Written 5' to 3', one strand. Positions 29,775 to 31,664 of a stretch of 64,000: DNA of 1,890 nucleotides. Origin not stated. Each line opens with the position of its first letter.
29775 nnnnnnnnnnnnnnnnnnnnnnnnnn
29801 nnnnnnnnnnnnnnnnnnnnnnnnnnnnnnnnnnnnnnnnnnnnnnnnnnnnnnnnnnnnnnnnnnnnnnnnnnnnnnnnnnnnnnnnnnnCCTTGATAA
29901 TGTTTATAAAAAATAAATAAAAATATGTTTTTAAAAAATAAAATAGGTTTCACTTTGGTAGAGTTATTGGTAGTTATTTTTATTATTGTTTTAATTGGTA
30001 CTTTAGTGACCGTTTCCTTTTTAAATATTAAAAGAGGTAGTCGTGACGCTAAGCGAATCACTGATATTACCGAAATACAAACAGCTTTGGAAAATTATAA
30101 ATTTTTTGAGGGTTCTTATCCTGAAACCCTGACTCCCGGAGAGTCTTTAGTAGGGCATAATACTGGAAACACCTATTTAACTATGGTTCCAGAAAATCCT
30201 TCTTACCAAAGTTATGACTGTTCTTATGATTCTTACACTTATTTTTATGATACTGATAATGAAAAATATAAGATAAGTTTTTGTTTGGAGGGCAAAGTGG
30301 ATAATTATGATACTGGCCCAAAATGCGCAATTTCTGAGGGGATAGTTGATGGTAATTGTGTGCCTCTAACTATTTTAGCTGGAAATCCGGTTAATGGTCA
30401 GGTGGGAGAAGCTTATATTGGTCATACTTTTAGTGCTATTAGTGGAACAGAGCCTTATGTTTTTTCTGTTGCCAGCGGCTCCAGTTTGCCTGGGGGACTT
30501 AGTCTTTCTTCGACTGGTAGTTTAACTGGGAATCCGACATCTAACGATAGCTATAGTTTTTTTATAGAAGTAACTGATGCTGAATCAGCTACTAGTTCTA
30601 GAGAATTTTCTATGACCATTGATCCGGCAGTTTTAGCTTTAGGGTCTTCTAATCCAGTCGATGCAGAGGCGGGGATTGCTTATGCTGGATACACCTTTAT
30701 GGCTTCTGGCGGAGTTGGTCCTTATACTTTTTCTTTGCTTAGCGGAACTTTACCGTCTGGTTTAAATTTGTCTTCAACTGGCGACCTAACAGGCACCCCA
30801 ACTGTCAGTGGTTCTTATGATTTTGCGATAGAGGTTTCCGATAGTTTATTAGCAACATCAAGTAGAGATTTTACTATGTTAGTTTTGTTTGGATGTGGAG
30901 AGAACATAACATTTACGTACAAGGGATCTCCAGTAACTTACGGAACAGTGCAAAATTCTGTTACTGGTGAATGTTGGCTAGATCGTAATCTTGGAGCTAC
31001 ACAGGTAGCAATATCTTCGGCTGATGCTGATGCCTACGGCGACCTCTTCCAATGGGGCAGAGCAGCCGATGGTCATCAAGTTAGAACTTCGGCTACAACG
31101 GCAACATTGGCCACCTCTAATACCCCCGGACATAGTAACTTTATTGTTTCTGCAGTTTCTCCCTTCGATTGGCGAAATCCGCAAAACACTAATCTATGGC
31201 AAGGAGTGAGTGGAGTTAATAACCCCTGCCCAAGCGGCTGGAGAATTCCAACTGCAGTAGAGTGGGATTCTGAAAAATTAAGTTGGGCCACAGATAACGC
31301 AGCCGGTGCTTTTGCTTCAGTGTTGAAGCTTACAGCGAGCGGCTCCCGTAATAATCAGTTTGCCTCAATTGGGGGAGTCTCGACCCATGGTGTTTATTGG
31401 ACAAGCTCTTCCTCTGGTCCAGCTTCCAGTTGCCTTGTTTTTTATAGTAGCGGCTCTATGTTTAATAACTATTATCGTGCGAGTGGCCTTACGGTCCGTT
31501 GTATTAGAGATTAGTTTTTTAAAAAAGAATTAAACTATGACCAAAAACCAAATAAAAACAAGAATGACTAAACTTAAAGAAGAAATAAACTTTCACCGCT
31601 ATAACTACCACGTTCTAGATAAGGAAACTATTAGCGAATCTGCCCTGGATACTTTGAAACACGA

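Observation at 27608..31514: Three pilin-like proteins end in FISUMP (Fibrobacter succinogenes major paralogous) domains encoded by GC-shifted DNA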

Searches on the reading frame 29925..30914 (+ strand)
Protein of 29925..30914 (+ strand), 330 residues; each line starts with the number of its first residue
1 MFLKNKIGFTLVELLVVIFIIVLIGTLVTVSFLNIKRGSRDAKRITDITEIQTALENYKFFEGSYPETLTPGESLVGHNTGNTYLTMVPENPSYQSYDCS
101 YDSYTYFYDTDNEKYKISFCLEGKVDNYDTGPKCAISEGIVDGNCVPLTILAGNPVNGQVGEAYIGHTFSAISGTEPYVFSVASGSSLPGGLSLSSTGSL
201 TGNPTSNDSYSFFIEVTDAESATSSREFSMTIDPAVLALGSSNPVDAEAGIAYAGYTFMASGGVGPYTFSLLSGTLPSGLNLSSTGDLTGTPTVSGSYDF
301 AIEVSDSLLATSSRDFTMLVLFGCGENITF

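Call 47: find_homologous_proteins(query=window:29925-30914:+, max_evalue=0.00001)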
Query window:29925-30914:+ (330 aa): 523 proteins with E <= 0.00001 among 7632 candidates; the best 120 are listed.
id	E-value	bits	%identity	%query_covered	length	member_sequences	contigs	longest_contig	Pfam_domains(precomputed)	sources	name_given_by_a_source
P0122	6.1e-211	718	100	100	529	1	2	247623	PF09603.16,PF24908.1,PF05345.19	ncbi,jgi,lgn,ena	-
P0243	5.9e-142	491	71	97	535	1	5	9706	PF09603.16,PF07963.18,PF05345.19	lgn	-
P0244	1.1e-140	487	71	97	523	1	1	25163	PF09603.16,PF07963.18,PF24908.1,PF05345.19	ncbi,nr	ncbi:MAG: FISUMP domain-containing protein [Patescibacteria group bacterium]|nr:FISUMP domain-contai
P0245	4.2e-136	472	68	98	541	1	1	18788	PF09603.16,PF05345.19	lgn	-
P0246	2.7e-78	282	43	50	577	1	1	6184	PF22352.3,PF13573.13,PF17963.8,PF24908.1,PF05345.19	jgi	jgi:hypothetical protein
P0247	1.4e-73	266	42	53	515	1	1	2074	PF26182.1,PF22352.3,PF17963.8,PF17892.8,PF24908.1,PF05345.19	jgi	jgi:hypothetical protein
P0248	1.7e-69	253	40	49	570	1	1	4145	PF07495.20,PF22352.3,PF13573.13,PF17963.8,PF24547.2,PF24908.1,PF05345.19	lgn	-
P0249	7.3e-69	251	39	46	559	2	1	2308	PF07495.20,PF22352.3,PF13573.13,PF17963.8,PF24908.1,PF05345.19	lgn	-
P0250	5.8e-68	248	40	52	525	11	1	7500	PF13573.13,PF05345.19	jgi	jgi:hypothetical protein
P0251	1.8e-67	246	44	50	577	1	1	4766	PF07495.20,PF27332.1,PF22352.3,PF13573.13,PF17963.8,PF24908.1,PF05345.19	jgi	jgi:hypothetical protein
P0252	1.1e-66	244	43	46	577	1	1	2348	PF07495.20,PF22352.3,PF13573.13,PF17963.8,PF24908.1,PF05345.19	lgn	-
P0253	4.2e-66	242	42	50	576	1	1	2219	PF07495.20,PF27332.1,PF22352.3,PF13573.13,PF17963.8,PF24908.1,PF05345.19,PF20164.5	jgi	jgi:hypothetical protein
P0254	1.3e-64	237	37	63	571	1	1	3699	PF07495.20,PF26182.1,PF22352.3,PF13573.13,PF17963.8,PF24547.2,PF00028.24,PF24908.1,PF05345.19,PF19077.7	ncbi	-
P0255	2.0e-64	236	41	59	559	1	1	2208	PF17892.8,PF24547.2,PF02010.22,PF18911.7,PF26182.1,PF22352.3,PF13573.13,PF17963.8,PF24908.1,PF05345.19,PF19077.7,PF20164.5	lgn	-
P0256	3.0e-64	236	41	54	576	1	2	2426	PF22352.3,PF13573.13,PF17963.8,PF24908.1,PF05345.19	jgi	jgi:large repetitive protein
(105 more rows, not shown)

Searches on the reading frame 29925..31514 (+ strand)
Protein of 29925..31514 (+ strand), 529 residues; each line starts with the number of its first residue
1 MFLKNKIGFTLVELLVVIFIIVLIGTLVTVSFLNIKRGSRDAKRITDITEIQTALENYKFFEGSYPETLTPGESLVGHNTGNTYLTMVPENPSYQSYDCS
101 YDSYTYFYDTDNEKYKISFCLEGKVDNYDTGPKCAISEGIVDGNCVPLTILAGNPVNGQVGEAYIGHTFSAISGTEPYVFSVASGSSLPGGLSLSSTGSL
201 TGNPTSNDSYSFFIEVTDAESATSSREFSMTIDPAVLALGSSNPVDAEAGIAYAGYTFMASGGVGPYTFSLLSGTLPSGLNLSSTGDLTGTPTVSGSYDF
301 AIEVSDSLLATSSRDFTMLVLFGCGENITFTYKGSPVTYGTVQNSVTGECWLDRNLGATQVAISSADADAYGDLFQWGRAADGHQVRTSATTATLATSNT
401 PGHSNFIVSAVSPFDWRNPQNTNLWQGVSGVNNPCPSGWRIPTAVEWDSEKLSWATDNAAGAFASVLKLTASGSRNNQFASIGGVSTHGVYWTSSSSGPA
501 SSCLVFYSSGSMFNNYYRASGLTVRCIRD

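Call 3: search_protein_families(library=ncbifam, proteins=[window:29925-31514:+], max_evalue=0.01)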
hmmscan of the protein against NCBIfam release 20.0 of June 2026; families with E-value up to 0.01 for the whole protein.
window:29925-31514:+ (529 aa): 4 families
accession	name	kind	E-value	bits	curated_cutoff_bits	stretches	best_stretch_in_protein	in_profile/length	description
TIGR01710.1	typeII_sec_gspG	equivalog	1.4e-09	38.1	88.85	1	8-92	2-94/134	type II secretion system major pseudopilin GspG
TIGR02145.1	Fib_succ_major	domain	5.2e-07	30.5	41.65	1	365-529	40-176/176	FISUMP domain-containing protein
TIGR01708.2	typeII_sec_gspH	equivalog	8e-05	22.7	80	1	8-39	3-33/169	type II secretion system minor pseudopilin GspH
NF041775.1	typeIV_PilA_Myxo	equivalog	0.0089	16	400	0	6-57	10-61/214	type IV pilin protein PilA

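Call 4: search_protein_families(library=pfam, proteins=[window:29925-31514:+], max_evalue=0.01)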
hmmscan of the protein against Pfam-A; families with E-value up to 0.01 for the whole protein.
window:29925-31514:+ (529 aa): 4 families
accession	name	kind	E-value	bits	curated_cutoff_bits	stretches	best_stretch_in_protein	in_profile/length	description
PF05345.18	He_PIG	-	5.6e-18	65.6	24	2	261-320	33-95/96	Putative Ig domain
PF09603.15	Fib_succ_major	-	5.8e-08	33.6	33.9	1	350-449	7-80/187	Fibrobacter succinogenes major domain (Fib_succ_major)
PF24908.1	Ig_SIBA-E_2nd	-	2.8e-06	27.9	27.8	0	178-229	33-85/117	Integrin beta-like protein A-E, second Ig-like domain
PF07963.17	N_methyl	-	0.00011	22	21.2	1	4-28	2-26/27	Prokaryotic N-terminal methylation motif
